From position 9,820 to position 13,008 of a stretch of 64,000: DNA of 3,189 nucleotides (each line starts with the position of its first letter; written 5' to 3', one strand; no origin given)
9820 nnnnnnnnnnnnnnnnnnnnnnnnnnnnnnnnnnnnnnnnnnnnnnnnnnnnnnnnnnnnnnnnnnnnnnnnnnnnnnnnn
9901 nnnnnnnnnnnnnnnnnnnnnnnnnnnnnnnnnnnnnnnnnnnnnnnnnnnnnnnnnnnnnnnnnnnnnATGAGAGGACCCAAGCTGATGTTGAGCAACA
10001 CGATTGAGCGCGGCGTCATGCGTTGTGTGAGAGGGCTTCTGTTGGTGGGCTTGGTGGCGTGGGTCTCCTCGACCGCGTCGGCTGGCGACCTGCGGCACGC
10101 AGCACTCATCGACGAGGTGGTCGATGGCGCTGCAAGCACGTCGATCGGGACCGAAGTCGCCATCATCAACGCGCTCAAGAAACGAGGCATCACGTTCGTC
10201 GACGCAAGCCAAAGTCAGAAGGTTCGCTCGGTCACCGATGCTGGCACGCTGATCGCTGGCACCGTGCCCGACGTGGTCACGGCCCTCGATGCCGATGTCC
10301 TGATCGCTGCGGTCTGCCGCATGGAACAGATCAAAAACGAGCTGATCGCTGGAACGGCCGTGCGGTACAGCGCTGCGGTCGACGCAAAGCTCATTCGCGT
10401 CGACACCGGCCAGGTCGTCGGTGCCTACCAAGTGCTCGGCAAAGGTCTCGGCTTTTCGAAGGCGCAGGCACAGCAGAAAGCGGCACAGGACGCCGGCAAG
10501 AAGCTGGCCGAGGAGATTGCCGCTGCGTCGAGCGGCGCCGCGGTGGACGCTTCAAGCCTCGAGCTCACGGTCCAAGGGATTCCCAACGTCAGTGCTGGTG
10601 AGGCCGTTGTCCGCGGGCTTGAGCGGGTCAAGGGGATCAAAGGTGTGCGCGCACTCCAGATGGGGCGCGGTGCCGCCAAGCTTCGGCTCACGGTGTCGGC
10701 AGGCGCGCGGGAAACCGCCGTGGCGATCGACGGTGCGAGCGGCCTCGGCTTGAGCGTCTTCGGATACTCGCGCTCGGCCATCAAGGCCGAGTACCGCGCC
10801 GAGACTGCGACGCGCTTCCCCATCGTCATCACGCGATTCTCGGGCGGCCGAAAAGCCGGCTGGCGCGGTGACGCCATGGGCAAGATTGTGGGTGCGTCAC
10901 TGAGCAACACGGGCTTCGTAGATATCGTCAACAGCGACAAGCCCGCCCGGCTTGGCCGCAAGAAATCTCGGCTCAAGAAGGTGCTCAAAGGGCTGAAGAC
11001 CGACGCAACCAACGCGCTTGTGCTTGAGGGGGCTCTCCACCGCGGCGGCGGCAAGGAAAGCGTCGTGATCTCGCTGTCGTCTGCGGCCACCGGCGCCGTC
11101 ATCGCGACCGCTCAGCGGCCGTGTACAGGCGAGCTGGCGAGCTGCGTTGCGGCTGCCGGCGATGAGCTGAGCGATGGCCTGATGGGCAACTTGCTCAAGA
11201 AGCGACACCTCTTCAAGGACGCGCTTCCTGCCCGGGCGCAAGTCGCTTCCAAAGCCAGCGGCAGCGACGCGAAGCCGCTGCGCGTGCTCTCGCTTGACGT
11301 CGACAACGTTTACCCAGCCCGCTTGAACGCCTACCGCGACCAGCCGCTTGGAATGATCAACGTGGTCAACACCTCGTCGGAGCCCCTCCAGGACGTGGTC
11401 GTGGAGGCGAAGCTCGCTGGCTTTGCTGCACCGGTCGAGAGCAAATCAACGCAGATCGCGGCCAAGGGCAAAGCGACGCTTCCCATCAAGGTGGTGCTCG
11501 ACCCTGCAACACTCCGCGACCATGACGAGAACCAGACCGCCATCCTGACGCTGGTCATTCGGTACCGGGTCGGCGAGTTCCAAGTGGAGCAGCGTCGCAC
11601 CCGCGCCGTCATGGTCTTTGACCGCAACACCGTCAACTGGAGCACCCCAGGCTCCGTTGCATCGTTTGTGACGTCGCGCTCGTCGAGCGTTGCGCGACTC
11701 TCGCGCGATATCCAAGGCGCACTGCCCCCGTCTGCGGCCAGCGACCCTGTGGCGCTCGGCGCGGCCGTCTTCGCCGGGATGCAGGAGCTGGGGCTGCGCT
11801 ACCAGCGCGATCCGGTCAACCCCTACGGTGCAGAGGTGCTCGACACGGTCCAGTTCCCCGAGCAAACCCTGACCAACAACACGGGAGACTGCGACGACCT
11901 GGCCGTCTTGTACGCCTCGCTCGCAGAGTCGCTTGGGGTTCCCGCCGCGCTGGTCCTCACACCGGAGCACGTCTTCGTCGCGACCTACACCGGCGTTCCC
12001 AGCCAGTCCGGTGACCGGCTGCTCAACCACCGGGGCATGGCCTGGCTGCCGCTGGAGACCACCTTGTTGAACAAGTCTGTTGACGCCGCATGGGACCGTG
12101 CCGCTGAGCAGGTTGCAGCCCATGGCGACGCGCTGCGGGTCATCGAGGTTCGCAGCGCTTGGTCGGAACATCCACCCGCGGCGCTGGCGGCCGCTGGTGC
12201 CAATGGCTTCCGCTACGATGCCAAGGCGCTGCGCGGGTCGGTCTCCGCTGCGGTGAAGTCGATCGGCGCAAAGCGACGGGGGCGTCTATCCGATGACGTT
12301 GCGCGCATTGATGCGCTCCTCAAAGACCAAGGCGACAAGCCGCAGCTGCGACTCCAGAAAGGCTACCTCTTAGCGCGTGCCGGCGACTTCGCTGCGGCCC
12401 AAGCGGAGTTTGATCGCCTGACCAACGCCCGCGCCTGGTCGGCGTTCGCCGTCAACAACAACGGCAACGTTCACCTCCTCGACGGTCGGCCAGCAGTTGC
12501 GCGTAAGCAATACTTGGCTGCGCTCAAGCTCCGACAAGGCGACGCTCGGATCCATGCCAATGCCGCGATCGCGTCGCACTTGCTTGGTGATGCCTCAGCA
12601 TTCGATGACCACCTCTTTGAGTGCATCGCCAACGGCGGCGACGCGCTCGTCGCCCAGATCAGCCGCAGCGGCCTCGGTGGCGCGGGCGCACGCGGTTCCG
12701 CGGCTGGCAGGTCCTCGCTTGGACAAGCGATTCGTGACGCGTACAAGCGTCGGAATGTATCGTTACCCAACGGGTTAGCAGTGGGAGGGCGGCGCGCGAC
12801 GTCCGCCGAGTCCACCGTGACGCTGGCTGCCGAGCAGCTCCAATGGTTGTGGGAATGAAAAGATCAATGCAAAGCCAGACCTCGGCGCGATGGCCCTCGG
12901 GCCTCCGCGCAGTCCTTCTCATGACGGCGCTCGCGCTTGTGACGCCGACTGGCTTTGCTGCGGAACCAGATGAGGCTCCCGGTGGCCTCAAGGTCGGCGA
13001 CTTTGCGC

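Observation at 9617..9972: Sigma-54-type promoter with an upstream array of phased GACAGTC half-sites (putative EBP enhancer) driving the 962-aa transglutaminase-like/TPR protein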

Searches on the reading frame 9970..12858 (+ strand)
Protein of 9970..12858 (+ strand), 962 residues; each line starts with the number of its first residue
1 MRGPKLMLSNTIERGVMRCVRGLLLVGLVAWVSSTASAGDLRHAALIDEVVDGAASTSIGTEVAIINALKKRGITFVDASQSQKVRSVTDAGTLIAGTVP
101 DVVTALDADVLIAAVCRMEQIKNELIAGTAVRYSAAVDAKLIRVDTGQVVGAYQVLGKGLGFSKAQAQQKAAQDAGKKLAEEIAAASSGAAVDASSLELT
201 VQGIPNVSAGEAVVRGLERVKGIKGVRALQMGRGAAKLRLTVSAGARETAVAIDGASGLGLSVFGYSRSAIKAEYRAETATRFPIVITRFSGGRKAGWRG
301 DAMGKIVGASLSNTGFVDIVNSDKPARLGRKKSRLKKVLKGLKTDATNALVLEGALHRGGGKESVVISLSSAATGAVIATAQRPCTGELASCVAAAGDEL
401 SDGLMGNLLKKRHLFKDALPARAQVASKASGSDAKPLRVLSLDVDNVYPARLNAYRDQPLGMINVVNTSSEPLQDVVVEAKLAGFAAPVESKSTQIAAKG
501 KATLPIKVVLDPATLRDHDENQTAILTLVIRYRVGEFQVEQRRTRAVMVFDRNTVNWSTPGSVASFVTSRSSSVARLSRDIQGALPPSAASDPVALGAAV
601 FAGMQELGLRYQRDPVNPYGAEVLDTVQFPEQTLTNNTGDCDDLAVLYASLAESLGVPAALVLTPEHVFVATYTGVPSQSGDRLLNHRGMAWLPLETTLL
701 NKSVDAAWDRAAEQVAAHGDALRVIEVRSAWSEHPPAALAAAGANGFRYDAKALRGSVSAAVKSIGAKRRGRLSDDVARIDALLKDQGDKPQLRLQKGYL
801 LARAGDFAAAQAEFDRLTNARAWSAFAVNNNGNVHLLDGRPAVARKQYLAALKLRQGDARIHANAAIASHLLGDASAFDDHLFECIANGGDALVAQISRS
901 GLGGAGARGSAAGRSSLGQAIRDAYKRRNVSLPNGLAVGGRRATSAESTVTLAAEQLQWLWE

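Call 9: search_protein_families(library=pfam, proteins=[window:9970-12858:+])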
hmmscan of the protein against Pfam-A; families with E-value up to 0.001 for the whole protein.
window:9970-12858:+ (962 aa): 1 family
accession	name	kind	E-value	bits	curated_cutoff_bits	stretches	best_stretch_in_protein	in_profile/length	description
PF01841.26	Transglut_core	-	4.8e-05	24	23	1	628-665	41-78/108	Transglutaminase-like superfamily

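Call 11: find_homologous_proteins(query=window:9970-12858:+, max_evalue=1e-20)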
Query window:9970-12858:+ (962 aa): 11 proteins with E <= 1e-20 among 8000 candidates.
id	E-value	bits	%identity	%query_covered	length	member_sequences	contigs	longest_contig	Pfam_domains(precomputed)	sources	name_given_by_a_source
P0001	0.0e+0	2055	100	100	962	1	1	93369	-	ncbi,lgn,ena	-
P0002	3.8e-186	639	39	92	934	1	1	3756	PF00515.35,PF13428.13,PF07719.24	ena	-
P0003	3.5e-185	636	40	97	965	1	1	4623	-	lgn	-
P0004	3.5e-183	630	38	95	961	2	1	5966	PF13428.13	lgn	-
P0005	5.3e-183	629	39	93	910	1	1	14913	PF00515.35,PF07719.24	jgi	jgi:tetratricopeptide (TPR) repeat protein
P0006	1.8e-182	627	40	93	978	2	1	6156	PF14559.13,PF13414.13,PF00515.35,PF13432.13,PF07719.24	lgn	-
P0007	3.0e-159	550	36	89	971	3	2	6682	PF13431.13,PF00515.35,PF13424.13,PF13181.13,PF07719.24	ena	-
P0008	8.0e-152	526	34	97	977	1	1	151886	-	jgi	jgi:hypothetical protein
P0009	6.5e-147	510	38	92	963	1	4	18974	-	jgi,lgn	jgi:tetratricopeptide (TPR) repeat protein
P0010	8.5e-119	416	33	91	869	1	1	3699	PF13414.13,PF13424.13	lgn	-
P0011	2.8e-37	147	26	46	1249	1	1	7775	PF13431.13,PF23914.2,PF13414.13,PF17170.11,PF13176.13,PF13428.13,PF01436.28,PF08450.19,PF14559.13,PF00515.35,PF13424.13,PF21033.5,PF13432.13,PF13181.13,PF00041.28,PF07719.24,PF13174.13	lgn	-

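Call 12: find_encoding_contigs(protein=P0001, flank=10000, max_places=6)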
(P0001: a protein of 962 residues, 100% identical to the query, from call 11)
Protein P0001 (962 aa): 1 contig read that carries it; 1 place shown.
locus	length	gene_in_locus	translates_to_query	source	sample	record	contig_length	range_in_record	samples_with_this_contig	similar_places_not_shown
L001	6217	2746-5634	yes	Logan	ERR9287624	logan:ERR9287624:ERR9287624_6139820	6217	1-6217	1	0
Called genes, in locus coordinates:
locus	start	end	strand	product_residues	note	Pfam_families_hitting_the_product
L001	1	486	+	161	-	?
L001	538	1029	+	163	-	PF00578:AhpC-TSA, PF08534:Redoxin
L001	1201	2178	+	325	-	PF13485:Peptidase_MA_2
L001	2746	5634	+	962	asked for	-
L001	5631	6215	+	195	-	?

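Call 14: find_related_loci(query=A1, collection=genome_contigs, flank=6000)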
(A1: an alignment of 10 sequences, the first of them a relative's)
Query A1 (962 aa) in genome_contigs; peptide patterns used: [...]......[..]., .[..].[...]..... (x = any residue, [..] = any of these).
360 stretches matched a pattern; 247 encode a relative of the query (tblastn E <= 1e-3); the best 80 are kept; 80 distinct loci.
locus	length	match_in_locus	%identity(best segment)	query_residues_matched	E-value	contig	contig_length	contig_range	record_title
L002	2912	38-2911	41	12-951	0e+0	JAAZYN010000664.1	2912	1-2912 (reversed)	MAG: Myxococcales bacterium isolate bin59p NODE_664_length_2912_cov_2.743787, whole genome shotgun sequence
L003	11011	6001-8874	38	12-960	0e+0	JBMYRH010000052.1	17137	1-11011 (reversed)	MAG: Myxococcota bacterium isolate ME_XS_2303_bin_6 ME_XS_2303_bin_6_54, whole genome shotgun sequence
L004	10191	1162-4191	38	2-960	1e-167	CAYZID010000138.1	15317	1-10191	MAG TPA_asm: uncultured Myxococcales bacterium isolate binchicken_co64_124 genome assembly, contig: NODE_2822_length_153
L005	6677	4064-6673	39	42-904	1e-159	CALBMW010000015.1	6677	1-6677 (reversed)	MAG TPA_asm: uncultured Myxococcales bacterium isolate ERR2206779_bin.31_CONCOCT_v1.1_MAG genome assembly, contig: ERZ89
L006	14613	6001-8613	41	24-898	7e-163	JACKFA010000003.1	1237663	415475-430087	MAG: Deltaproteobacteria bacterium isolate HK-STAS-MYXO-48 HK-STAS-MYXO-48_3, whole genome shotgun sequence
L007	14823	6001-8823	33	41-961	3e-146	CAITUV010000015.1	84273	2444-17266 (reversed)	MAG: uncultured Myxococcales bacterium isolate LaPlata_bin-3248 genome assembly, contig: bin-3248:15/88, whole genome sh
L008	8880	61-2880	33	41-960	2e-143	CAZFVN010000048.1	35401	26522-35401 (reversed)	MAG TPA_asm: uncultured Myxococcales bacterium isolate SRP077602_co5_559 genome assembly, contig: NODE_5890_length_35401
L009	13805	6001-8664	35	14-899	2e-139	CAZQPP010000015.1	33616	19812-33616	MAG TPA_asm: uncultured Myxococcales bacterium isolate SRP077602_co2_114 genome assembly, contig: NODE_1948_length_33616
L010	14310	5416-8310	36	26-960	1e-141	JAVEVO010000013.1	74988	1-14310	MAG: Myxococcota bacterium isolate BF4_123 NODE_953_length_74988_cov_6.073229_Biofilm4, whole genome shotgun sequence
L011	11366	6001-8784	31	17-906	2e-106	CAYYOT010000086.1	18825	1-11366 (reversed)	MAG TPA_asm: uncultured Myxococcales bacterium isolate SRP128890_co1_37 genome assembly, contig: NODE_4696_length_18825_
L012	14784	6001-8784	32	15-960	1e-95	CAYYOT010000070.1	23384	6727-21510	MAG TPA_asm: uncultured Myxococcales bacterium isolate SRP128890_co1_37 genome assembly, contig: NODE_3589_length_23384_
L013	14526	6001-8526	31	42-884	2e-87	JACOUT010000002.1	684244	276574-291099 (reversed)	MAG: Deltaproteobacteria bacterium isolate NC_groundwater_80_Ag_B-0.1um_71_39 GD18-4_B1_scaffold_181101, whole genome sh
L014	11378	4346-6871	29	42-884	2e-84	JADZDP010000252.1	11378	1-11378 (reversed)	MAG: Deltaproteobacteria bacterium isolate SJ783 c_000001575861, whole genome shotgun sequence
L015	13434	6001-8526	30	42-884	3e-80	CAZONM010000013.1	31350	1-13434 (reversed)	MAG TPA_asm: uncultured Myxococcales bacterium isolate binchicken_co16_62 genome assembly, contig: NODE_2410_length_3135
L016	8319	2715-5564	26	42-959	9e-74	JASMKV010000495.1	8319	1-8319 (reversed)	MAG: Myxococcota bacterium isolate Arabian9_MAG_24 c_000001681341, whole genome shotgun sequence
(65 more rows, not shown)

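Call 26: search_protein_families(library=pfam, proteins=[L006:4036-5664:-, L006:2895-4028:+, L006:8861-9433:+, L006:9430-10326:+, L006:1973-2947:-, L004:73-882:+, L004:4205-4960:+, L004:5060-6658:+, L004:6732-7892:+])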
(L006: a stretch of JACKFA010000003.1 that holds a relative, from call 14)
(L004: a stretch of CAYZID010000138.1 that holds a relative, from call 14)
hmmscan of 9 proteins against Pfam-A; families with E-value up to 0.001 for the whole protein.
L006:4036-5664:- (542 aa): 7 families
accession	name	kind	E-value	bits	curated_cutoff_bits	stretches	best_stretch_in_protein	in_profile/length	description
PF00158.32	Sigma54_activat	-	5.9e-58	195.7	20.2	1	164-328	2-166/168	Sigma-54 interaction domain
PF14532.12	Sigma54_activ_2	-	4.4e-18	66.3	25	1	164-334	1-138/138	Sigma-54 interaction domain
PF25601.1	AAA_lid_14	-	6.8e-10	39.1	27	1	335-402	1-62/87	AAA+ ATPase lid domain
PF02954.25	HTH_8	-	2.2e-05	24.6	22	0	460-487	9-36/42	Bacterial regulatory protein, Fis family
PF07728.20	AAA_5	-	7.2e-05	23.2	22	1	186-305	1-123/139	AAA domain (dynein-related subfamily)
PF07724.20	AAA_2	-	0.00019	21.9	27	1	185-286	4-106/166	AAA domain (Cdc48 subfamily)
PF01078.27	Mg_chelatase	-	0.0003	20.7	20.3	0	242-303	93-156/207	Magnesium chelatase, subunit ChlI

L006:2895-4028:+ (377 aa): 1 family
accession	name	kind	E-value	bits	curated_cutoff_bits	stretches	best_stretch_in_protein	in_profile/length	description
PF01694.28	Rhomboid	-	1e-24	87.8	22.6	1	216-362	3-139/143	Rhomboid domain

L006:8861-9433:+ (190 aa): 4 families
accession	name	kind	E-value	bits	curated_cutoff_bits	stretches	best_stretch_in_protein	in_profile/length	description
PF00578.27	AhpC-TSA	-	6.5e-13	49.1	26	1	29-160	1-123/124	AhpC/TSA family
PF08534.16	Redoxin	-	9.4e-12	45.4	26.6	1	29-168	2-138/148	Redoxin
PF00085.26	Thioredoxin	-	4.5e-05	23.8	23.5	1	63-109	16-61/103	Thioredoxin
PF13905.12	Thioredoxin_8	-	0.0008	20.1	27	0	68-158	4-94/94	Thioredoxin-like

L006:9430-10326:+ (298 aa): 0 families

L006:1973-2947:- (324 aa): 0 families

L004:73-882:+ (269 aa): 0 families

L004:4205-4960:+ (251 aa): 5 families
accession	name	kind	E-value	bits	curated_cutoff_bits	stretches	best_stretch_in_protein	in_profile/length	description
PF08534.16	Redoxin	-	7.6e-14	52.2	26.6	1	101-210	29-145/148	Redoxin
PF00578.27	AhpC-TSA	-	5.1e-12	46.3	26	1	100-196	26-123/124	AhpC/TSA family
PF13905.12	Thioredoxin_8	-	1.7e-10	41.5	27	1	103-194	4-94/94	Thioredoxin-like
PF00085.26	Thioredoxin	-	1.4e-06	28.7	23.5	1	100-146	18-61/103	Thioredoxin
PF13098.12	Thioredoxin_2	-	8.6e-06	26.5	27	1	101-204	6-97/104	Thioredoxin-like domain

L004:5060-6658:+ (532 aa): 1 family
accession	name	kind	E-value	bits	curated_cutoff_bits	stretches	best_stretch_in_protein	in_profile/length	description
PF11684.13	DUF3280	-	0.00043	21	30.1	0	332-396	60-122/138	Protein of unknown function (DUF2380)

L004:6732-7892:+ (386 aa): 0 families

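Call 29: find_homologous_proteins(query=L006:4039-5664:-, max_evalue=1e-40)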
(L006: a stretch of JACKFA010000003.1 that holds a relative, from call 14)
Query L006:4039-5664:- (542 aa): 7940 proteins with E <= 1e-40 among 8000 candidates; the best 120 are listed.
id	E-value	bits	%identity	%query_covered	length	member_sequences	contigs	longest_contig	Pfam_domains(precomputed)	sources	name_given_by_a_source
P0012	2.1e-230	784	100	69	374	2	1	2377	PF00158.33,PF14532.13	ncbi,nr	ncbi:MAG: sigma 54-interacting transcriptional regulator, partial [Myxococcales bacterium]|nr:sigma 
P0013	9.7e-179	614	61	98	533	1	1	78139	PF00158.33,PF25601.2,PF14532.13,PF07728.21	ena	-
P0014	3.2e-174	599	59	100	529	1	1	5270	PF00158.33,PF25601.2,PF14532.13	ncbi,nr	ncbi:MAG: sigma-54-dependent Fis family transcriptional regulator [Deltaproteobacteria bacterium]|nr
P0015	3.4e-169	582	59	100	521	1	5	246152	PF00158.33,PF07724.21,PF25601.2,PF02954.26,PF14532.13,PF07728.21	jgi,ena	-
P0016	3.3e-152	526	54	96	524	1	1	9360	PF00158.33,PF07724.21,PF25601.2,PF14532.13,PF07728.21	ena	-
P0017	1.0e-137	478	51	99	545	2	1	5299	PF00158.33,PF25601.2,PF02954.26,PF14532.13,PF07728.21,PF01078.28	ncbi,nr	ncbi:MAG TPA: sigma-54 dependent transcriptional regulator [Thermoanaerobaculia bacterium]|nr:sigma-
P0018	7.4e-136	472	51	94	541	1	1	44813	PF00158.33,PF25601.2,PF02954.26,PF14532.13,PF07728.21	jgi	jgi:two-component system, NtrC family, nitrogen regulation response regulator GlnG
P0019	4.9e-135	470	51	94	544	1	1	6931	PF00158.33,PF25601.2,PF02954.26,PF14532.13,PF07728.21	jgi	jgi:two-component system nitrogen regulation response regulator GlnG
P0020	1.1e-134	468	50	94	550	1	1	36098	PF00158.33,PF25601.2,PF02954.26,PF14532.13,PF07728.21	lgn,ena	-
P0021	1.8e-133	464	49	98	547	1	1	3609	PF00158.33,PF25601.2,PF02954.26,PF14532.13,PF07728.21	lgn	-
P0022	4.3e-133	463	50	94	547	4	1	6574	PF00158.33,PF25601.2,PF02954.26,PF14532.13,PF07728.21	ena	-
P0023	7.7e-133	462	51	94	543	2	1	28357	PF00158.33,PF25601.2,PF02954.26,PF14532.13,PF07728.21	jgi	jgi:two-component system, NtrC family, nitrogen regulation response regulator GlnG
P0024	2.6e-132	461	51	98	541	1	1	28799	PF00158.33,PF13551.13,PF25601.2,PF02954.26,PF14532.13,PF07728.21,PF01078.28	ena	-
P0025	2.7e-132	461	49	94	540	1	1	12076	PF00158.33,PF07724.21,PF25601.2,PF02954.26,PF14532.13,PF07728.21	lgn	-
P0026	3.7e-132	460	51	94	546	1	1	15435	PF00158.33,PF25601.2,PF02954.26,PF14532.13,PF07728.21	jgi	jgi:two-component system nitrogen regulation response regulator GlnG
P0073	3.2e-128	447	48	100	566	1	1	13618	PF00158.33,PF25601.2,PF14532.13,PF07728.21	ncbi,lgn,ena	-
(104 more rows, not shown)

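Call 30: find_encoding_contigs(protein=P0013, flank=6000, max_places=2)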
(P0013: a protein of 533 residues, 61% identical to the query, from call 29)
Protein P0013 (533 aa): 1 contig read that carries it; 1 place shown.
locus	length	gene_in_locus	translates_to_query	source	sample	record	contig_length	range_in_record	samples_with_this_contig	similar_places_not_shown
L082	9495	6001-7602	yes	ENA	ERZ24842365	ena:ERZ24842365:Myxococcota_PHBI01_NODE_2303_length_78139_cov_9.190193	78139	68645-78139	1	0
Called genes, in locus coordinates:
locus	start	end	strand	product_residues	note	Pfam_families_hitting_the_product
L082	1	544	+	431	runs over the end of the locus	-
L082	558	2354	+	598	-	-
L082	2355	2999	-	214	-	PF00578:AhpC-TSA, PF08534:Redoxin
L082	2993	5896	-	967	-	-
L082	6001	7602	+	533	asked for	PF00158:Sigma54_activat, PF14532:Sigma54_activ_2, PF07728:AAA_5 (faint), PF25601:AAA_lid_14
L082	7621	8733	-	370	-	PF01694:Rhomboid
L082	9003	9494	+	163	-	PF00578:AhpC-TSA, PF08534:Redoxin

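Call 31: find_encoding_contigs(protein=P0015, flank=6000, max_places=2)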
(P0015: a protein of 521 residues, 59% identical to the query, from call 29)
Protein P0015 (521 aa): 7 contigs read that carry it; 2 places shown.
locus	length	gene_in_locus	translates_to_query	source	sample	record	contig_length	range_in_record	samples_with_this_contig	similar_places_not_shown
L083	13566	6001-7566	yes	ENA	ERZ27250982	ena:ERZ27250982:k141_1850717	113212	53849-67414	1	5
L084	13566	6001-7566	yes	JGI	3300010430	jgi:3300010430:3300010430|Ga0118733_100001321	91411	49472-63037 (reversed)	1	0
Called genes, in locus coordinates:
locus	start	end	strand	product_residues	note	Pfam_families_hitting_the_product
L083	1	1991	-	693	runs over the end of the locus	PF19310:TOP_N, PF01432:Peptidase_M3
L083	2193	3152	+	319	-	PF01073:3Beta_HSD, PF01370:Epimerase, PF02719:Polysacc_synt_2 (faint), PF04321:RmlD_sub_bind (weak), PF07993:NAD_binding_4 (faint), PF16363:GDP_Man_Dehyd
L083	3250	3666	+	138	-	-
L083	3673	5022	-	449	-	PF00883:Peptidase_M17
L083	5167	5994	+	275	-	-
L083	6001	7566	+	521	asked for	PF00158:Sigma54_activat, PF14532:Sigma54_activ_2, PF07724:AAA_2 (weak), PF07728:AAA_5 (faint), PF25601:AAA_lid_14, PF02954:HTH_8 (faint)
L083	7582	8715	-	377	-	PF01694:Rhomboid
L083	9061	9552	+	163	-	PF00578:AhpC-TSA, PF08534:Redoxin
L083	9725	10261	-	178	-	PF13646:HEAT_2 (faint)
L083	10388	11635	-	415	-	PF05958:tRNA_U5-meth_tr (faint)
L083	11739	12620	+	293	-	PF01513:NAD_kinase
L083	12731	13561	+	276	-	PF14559:TPR_19 (faint), PF13424:TPR_12 (faint), PF13428:TPR_14 (faint), PF24575:TPR_Slam (faint), PF13432:TPR_16 (weak), PF23914:TPR_CcmH_CycH (weak), PF00515:TPR_1 (weak), PF07719:TPR_2 (weak), +4 more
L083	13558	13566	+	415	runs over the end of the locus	PF00464:SHMT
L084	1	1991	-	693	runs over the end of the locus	PF19310:TOP_N, PF01432:Peptidase_M3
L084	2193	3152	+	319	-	PF01073:3Beta_HSD, PF01370:Epimerase, PF02719:Polysacc_synt_2 (faint), PF04321:RmlD_sub_bind (weak), PF16363:GDP_Man_Dehyd, PF07993:NAD_binding_4 (weak)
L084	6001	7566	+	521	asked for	PF00158:Sigma54_activat, PF14532:Sigma54_activ_2, PF07724:AAA_2 (weak), PF07728:AAA_5 (faint), PF25601:AAA_lid_14, PF02954:HTH_8 (faint)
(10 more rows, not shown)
